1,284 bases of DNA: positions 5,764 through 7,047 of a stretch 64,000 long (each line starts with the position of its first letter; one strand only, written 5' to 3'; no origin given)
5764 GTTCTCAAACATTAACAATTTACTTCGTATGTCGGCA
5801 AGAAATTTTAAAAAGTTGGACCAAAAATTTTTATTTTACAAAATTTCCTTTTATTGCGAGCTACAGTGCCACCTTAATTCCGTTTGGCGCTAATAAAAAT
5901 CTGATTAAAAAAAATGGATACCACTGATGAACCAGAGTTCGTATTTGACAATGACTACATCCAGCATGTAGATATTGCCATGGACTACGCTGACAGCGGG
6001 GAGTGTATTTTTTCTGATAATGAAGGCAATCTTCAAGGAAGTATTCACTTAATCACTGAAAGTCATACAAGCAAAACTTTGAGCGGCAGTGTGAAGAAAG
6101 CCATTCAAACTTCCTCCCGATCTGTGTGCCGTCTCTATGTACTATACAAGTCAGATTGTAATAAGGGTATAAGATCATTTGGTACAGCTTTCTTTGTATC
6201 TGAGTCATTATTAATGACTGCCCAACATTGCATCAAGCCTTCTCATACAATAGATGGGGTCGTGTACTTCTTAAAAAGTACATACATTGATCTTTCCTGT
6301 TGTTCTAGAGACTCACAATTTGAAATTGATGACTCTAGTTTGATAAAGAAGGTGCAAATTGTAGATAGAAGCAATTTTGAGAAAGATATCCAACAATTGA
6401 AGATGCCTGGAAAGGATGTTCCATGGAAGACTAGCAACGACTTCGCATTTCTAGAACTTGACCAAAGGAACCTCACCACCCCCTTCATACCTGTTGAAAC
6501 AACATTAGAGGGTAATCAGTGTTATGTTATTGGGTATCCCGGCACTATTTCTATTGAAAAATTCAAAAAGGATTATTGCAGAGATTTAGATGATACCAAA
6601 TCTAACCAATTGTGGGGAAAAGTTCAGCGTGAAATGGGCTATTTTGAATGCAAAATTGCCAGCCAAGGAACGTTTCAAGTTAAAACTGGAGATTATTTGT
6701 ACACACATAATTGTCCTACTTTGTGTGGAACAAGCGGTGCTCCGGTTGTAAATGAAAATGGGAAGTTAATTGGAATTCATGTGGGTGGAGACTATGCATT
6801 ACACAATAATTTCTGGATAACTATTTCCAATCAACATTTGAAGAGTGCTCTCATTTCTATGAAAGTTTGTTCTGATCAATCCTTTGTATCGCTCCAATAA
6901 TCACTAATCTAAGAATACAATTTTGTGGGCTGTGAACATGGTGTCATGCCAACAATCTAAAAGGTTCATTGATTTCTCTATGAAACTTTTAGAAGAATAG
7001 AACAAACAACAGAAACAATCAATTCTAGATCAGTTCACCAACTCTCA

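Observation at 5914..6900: Bacterial-type (V8/Spl-like) S1 serine protease, intron-less and without a signal peptide: horizontal-transfer candidate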

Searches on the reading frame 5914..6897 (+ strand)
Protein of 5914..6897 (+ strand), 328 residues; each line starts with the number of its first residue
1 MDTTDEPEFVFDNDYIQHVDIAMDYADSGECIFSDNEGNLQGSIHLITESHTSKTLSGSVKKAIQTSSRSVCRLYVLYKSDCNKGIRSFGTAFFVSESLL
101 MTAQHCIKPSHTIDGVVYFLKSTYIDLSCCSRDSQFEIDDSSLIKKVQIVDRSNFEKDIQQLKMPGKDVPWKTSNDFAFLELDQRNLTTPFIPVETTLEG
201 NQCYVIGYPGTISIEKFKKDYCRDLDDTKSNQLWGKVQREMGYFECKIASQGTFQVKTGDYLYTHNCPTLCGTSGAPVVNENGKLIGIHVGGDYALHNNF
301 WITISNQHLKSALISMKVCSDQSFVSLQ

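Call 4: search_protein_families(library=pfam, proteins=[window:5914-6897:+], max_evalue=1)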
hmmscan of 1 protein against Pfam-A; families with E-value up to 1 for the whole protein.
window:5914-6897:+ (328 aa): 8 families
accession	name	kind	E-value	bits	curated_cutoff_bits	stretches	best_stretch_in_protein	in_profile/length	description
PF13365.12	Trypsin_2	-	2.9e-16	61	27.6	1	90-288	1-144/144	Trypsin-like peptidase domain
PF00089.32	Trypsin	-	5e-08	33.5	20.6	1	87-294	24-200/220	Trypsin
PF05579.19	Peptidase_S32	-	6.8e-05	22.7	24.7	1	267-293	203-229/297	Equine arteritis virus serine endopeptidase S32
PF01732.22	Mycop_pep_DUF31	-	0.00058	20.1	27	1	261-290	316-345/346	Mycoplasma peptidase (DUF31)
PF10459.15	Peptidase_S46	-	0.0022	17.2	22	1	268-294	629-655/698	Peptidase S46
PF00949.27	Peptidase_S7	-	0.0046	17.2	20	1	270-295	94-119/131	Peptidase S7, Flavivirus NS3 serine protease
PF00548.26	Peptidase_C3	-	0.02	15.3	22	1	262-293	139-173/174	3C cysteine protease (picornain 3C)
PF00571.33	CBS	-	0.15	12.9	24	1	274-288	31-45/57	CBS domain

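Call 5: search_protein_families(library=ncbifam, proteins=[window:5914-6897:+], max_evalue=1)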
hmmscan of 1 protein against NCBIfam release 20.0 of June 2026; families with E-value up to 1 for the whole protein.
window:5914-6897:+ (328 aa): 4 families
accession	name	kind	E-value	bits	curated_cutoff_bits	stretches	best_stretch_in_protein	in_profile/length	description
NF045841.1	Ig_SerProt_MIP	equivalog_domain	0.0002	21.1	125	1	260-295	301-331/401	MIP family Ig-specific serine endopeptidase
NF033740.0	MarP_fam_protase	equivalog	0.00036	19.7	250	0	156-210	239-292/390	MarP family serine protease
NF053679.1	CysteaSynCapA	equivalog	0.038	12.8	600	1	6-61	142-194/329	cysteate synthase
NF045842.1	MIP_near_MIB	exception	0.13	10.8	305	0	270-292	640-662/740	Ig-specific serine endopeptidase MIP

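Call 6: search_solved_structures(query=window:5914-6897:+, max_evalue=10, show_alignments=3)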
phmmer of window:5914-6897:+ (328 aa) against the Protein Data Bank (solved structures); distinct sequences matched with E-value up to 10: 124 (the best 60 are shown).
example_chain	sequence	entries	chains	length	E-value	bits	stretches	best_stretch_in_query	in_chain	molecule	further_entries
6urv_H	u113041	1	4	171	0.0011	21.8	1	252-310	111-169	NS3 protease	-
1zyo_A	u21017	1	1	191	0.0052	19.6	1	245-293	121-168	serine protease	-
3fan_A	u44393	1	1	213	0.0053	19.6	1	267-293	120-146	Non-structural protein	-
5y4l_B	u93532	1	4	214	0.0053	19.6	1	267-293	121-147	Non-structural protein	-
9wj1_A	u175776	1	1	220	0.0055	19.5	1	267-293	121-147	Serine protease nsp4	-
6m78_A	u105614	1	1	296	0.01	18.7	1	245-293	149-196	Polyprotein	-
3fao_A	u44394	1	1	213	0.014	18.2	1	267-293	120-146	Non-structural protein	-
2vid_A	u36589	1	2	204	0.024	17.4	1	264-295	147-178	SERINE PROTEASE SPLB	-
4k1s_A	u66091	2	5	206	0.025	17.4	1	264-295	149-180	Serine protease SplB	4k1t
3u1i_B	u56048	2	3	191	0.039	16.7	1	251-296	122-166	Serine protease NS3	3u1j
6yv5_A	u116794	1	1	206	0.044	16.6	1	265-295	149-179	Serine protease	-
6yv6_A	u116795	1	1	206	0.044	16.5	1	265-295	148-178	Serine protease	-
8fl5_A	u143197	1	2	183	0.051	16.3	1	263-295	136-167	3C Protease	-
9ax9_A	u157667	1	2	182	0.059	16.1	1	263-295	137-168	Protease 3C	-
6nrq_A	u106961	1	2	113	0.11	15.3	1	213-253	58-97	Defective proboscis extension response 10, isoform A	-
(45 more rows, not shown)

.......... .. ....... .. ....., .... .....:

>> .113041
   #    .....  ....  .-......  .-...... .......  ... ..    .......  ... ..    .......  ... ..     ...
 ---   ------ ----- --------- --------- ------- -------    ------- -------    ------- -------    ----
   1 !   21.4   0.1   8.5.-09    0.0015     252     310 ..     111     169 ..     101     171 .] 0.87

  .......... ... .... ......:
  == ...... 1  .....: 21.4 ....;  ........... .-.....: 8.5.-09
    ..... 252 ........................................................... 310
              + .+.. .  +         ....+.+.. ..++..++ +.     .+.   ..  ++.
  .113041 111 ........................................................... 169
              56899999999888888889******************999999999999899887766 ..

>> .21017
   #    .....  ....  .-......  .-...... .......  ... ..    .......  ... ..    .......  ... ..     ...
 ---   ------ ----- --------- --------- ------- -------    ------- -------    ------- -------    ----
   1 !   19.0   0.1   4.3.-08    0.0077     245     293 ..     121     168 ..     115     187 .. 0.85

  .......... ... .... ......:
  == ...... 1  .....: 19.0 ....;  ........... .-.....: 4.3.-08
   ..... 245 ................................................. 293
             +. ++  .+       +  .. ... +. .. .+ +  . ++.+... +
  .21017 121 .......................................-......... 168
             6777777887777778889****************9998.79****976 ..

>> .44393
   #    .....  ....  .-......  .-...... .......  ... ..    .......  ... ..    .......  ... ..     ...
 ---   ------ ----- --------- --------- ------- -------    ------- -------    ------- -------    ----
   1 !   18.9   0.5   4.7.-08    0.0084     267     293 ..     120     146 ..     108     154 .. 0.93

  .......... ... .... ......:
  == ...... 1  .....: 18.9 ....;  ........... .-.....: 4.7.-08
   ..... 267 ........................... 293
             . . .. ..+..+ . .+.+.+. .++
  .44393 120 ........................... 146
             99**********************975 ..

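Call 7: find_homologous_proteins(query=window:5914-6897:+, max_evalue=0.001)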
Query window:5914-6897:+ (328 aa): 1 proteins with E <= 0.001 among 553 candidates.
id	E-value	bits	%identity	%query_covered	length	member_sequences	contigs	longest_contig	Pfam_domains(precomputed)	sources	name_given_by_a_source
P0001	3.4e-223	758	100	100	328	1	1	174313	PF13365.13,PF00089.33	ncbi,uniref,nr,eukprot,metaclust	ncbi:predicted protein [Naegleria gruberi]|uniref:Predicted protein n=1 Tax=Naegleria gruberi TaxID=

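Call 13: find_encoding_contigs(protein=P0001, flank=10000, max_places=4)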
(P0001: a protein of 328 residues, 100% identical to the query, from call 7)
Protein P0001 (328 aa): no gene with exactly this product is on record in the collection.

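Call 14: search_protein_representatives(protein=window:5914-6897:+)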
Query: 328 residues. Proteins with E-value up to 0.001 (for the whole library): 119; up to 1e-10: 36; up to 1e-30: 1. The best 119 are listed.
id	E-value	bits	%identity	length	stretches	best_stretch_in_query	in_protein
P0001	1.1e-223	757.9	100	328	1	1-328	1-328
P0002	2.8e-30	122.4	34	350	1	26-306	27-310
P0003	2.5e-29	119.3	34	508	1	57-306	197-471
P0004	6.9e-27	111.2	32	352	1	26-306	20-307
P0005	3.9e-26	108.8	34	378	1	23-303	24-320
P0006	1.6e-23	100.2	32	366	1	27-305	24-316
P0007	4.1e-23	98.9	32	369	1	32-313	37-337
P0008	6.9e-23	98.1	33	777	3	191-305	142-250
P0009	7.9e-22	94.6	28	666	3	84-306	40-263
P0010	1.2e-21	94.1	34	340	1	29-307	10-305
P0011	1.2e-21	94.0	31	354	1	4-313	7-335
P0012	1.5e-21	93.7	30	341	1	55-307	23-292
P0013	3.9e-21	92.3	32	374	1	31-298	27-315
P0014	5.5e-21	91.9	28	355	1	24-314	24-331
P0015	1.8e-19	86.8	33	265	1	101-312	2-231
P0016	7.0e-19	84.9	29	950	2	60-294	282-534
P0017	9.4e-19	84.5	42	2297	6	265-324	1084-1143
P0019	5.7e-17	78.7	32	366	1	26-306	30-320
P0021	3.6e-16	76.0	31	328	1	30-277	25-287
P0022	1.6e-15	73.9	27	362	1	11-309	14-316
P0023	3.1e-13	66.4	30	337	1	26-297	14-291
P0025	8.4e-13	65.0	30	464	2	61-278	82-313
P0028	1.5e-12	64.2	30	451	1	29-325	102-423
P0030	3.4e-12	63.0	36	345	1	87-305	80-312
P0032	8.2e-12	61.7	31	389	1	64-305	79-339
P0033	2.2e-11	60.3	27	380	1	17-314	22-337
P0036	6.7e-11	58.7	30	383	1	63-307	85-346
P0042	1.7e-09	54.1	28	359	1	62-306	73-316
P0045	1.1e-08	51.5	45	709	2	246-305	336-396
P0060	9.6e-07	45.0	27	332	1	20-294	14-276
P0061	1.0e-06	45.0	35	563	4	261-296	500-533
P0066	4.3e-06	42.9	46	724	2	258-304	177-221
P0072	1.9e-05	40.8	36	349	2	261-313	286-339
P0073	2.4e-05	40.5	35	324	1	150-298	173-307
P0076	4.0e-05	39.7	34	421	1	163-305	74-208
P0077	4.7e-05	39.5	42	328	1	244-302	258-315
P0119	9.8e-04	35.2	28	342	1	90-306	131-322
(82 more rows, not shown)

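Call 15: list_cluster_members(proteins=[P0002, P0003, P0004, P0005, P0006, P0007, P0008, P0009, P0010, P0011])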
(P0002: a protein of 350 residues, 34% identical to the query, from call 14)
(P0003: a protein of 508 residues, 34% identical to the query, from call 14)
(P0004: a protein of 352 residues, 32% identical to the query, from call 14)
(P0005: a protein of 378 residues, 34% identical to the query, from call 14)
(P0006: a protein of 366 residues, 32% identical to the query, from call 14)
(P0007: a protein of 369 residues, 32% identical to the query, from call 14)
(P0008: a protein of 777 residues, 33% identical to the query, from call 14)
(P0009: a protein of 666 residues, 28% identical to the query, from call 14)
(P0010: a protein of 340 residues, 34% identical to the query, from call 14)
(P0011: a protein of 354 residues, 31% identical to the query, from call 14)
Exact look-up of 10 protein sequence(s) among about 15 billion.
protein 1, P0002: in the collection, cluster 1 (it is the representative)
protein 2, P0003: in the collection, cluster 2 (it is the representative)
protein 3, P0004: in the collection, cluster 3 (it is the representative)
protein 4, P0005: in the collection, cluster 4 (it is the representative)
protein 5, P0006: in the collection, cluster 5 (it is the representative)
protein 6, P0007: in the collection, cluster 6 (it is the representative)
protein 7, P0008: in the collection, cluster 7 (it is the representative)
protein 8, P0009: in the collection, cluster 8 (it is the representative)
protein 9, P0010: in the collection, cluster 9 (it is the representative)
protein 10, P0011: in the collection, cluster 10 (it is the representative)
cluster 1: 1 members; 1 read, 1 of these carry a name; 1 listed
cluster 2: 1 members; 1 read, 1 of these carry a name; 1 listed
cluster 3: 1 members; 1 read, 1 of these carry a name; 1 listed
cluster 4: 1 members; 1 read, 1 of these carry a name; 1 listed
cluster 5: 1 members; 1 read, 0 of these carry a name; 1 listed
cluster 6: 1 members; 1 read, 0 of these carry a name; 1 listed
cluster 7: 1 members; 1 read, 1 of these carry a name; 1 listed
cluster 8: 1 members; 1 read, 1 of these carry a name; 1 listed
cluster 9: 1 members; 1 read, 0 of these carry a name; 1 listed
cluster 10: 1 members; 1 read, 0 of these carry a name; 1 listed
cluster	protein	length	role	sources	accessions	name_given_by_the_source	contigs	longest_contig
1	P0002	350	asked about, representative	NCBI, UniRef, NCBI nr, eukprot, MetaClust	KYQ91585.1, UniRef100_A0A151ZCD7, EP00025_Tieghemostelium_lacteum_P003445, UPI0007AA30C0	hypothetical protein DLAC_07353 [Tieghemostelium lacteum] | Peptidase S1 domain-containing protein n=1 Tax=Tieghemostelium lacteum TaxID=361077 ... | KYQ91585.1 hypothetical protein DLAC_07353 [Tieghemostelium lacteum]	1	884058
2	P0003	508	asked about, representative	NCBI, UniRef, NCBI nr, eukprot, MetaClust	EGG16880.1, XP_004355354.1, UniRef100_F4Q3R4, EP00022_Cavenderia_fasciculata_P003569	hypothetical protein DFA_07860 [Cavenderia fasciculata] | Peptidase S1 domain-containing protein n=1 Tax=Cavenderia fasciculata TaxID=261658 ... | uncharacterized protein DFA_07860 [Cavenderia fasciculata]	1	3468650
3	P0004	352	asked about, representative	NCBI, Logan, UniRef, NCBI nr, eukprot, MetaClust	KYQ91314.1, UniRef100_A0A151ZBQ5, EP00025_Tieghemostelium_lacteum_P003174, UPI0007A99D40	hypothetical protein DLAC_08261 [Tieghemostelium lacteum] | Serine protease n=1 Tax=Tieghemostelium lacteum TaxID=361077 RepID=A0A151ZBQ5_TIELA | KYQ91314.1 hypothetical protein DLAC_08261 [Tieghemostelium lacteum]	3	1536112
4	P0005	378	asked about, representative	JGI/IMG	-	hypothetical protein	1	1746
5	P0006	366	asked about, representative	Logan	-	-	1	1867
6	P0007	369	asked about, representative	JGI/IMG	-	-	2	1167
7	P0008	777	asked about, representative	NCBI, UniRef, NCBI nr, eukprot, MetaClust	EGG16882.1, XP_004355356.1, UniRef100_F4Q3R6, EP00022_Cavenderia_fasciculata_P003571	hypothetical protein DFA_07862 [Cavenderia fasciculata] | Serine protease n=1 Tax=Cavenderia fasciculata TaxID=261658 RepID=F4Q3R6_CACFS | uncharacterized protein DFA_07862 [Cavenderia fasciculata]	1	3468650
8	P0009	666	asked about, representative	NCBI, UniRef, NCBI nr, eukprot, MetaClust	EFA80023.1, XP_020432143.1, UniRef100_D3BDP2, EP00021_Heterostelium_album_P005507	hypothetical protein PPL_06844 [Heterostelium album PN500] | Serine protease n=1 Tax=Heterostelium pallidum (strain ATCC 26659 / Pp 5 / PN500) ... | XP_020432143.1 hypothetical protein PPL_06844 [Heterostelium album PN500]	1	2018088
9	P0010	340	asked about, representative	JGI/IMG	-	-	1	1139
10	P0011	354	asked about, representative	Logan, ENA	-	-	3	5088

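Call 20: find_homologous_proteins(query=A1, max_evalue=0.00001)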
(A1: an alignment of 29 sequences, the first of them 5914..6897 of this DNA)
Query A1 (29 sequences) (328 aa, profile of the alignment): 3 proteins with E <= 0.00001 among 2364 candidates.
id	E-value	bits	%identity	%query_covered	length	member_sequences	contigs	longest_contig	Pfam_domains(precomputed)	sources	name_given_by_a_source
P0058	6.1e-92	327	25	96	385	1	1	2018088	PF13365.13,PF00089.33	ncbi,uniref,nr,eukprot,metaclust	ncbi:hypothetical protein PPL_06839 [Heterostelium album PN500]|uniref:Serine protease n=1 Tax=Heter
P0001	6.1e-84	300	100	100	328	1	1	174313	PF13365.13,PF00089.33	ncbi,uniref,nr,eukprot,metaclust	ncbi:predicted protein [Naegleria gruberi]|uniref:Predicted protein n=1 Tax=Naegleria gruberi TaxID=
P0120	4.8e-9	54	26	26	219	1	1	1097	PF13365.13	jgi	-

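Call 22: list_cluster_members(proteins=[P0012, P0013, P0014, P0019, P0021, P0022, P0023, P0025, P0028, P0030])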
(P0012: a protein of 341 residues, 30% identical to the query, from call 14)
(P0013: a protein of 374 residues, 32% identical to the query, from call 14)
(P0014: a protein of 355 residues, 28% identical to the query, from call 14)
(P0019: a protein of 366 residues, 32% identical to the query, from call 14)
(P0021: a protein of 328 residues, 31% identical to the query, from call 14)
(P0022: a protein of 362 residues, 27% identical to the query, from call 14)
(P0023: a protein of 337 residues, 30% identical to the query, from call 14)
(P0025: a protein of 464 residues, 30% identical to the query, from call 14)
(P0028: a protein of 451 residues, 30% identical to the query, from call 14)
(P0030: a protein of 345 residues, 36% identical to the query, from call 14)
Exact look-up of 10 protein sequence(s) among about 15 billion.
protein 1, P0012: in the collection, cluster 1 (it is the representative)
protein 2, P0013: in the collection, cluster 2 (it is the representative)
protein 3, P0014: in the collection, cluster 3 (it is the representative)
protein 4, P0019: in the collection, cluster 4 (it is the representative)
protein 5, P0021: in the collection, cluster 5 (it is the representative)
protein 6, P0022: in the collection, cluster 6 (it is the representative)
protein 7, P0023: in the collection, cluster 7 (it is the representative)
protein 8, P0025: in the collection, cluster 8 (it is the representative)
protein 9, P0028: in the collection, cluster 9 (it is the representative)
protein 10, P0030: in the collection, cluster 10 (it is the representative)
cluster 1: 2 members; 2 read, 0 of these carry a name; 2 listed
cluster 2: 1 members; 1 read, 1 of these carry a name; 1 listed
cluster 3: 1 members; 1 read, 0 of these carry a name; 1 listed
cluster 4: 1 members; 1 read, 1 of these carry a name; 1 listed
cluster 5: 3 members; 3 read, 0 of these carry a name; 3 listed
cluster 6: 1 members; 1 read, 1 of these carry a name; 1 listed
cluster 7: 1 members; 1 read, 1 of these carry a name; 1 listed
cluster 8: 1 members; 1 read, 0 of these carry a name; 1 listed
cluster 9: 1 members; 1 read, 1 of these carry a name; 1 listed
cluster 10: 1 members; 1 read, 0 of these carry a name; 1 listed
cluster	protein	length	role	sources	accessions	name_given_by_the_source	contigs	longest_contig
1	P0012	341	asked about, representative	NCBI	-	-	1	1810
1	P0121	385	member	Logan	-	-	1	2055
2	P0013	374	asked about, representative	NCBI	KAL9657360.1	hypothetical protein ABK040_014349 [Willaertia magna]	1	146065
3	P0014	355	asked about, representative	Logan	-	-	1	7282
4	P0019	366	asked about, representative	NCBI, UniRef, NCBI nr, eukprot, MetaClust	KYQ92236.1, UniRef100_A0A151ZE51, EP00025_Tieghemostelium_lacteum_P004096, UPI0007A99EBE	hypothetical protein DLAC_07083 [Tieghemostelium lacteum] | Uncharacterized protein n=1 Tax=Tieghemostelium lacteum TaxID=361077 ... | KYQ92236.1 hypothetical protein DLAC_07083 [Tieghemostelium lacteum]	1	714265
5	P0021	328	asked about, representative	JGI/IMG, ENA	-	-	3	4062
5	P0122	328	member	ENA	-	-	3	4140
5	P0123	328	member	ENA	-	-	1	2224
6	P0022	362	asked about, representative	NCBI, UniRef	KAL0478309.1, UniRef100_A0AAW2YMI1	hypothetical protein AKO1_000308 [Acrasis kona] | Serine protease n=1 Tax=Acrasis kona TaxID=1008807 RepID=A0AAW2YMI1_9EUKA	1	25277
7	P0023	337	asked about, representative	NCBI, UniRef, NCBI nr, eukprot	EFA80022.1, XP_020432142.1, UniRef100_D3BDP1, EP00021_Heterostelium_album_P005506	hypothetical protein PPL_06843 [Heterostelium album PN500] | Serine protease n=1 Tax=Heterostelium pallidum (strain ATCC 26659 / Pp 5 / PN500) ... | XP_020432142.1 hypothetical protein PPL_06843 [Heterostelium album PN500]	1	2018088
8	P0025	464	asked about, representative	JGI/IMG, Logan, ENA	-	-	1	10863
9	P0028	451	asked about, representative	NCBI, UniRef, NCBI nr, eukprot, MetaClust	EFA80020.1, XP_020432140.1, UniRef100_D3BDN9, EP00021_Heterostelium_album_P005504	hypothetical protein PPL_06841 [Heterostelium album PN500] | Uncharacterized protein n=1 Tax=Heterostelium pallidum (strain ATCC 26659 / Pp 5 / PN500) ... | XP_020432140.1 hypothetical protein PPL_06841 [Heterostelium album PN500]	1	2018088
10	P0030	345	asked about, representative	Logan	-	-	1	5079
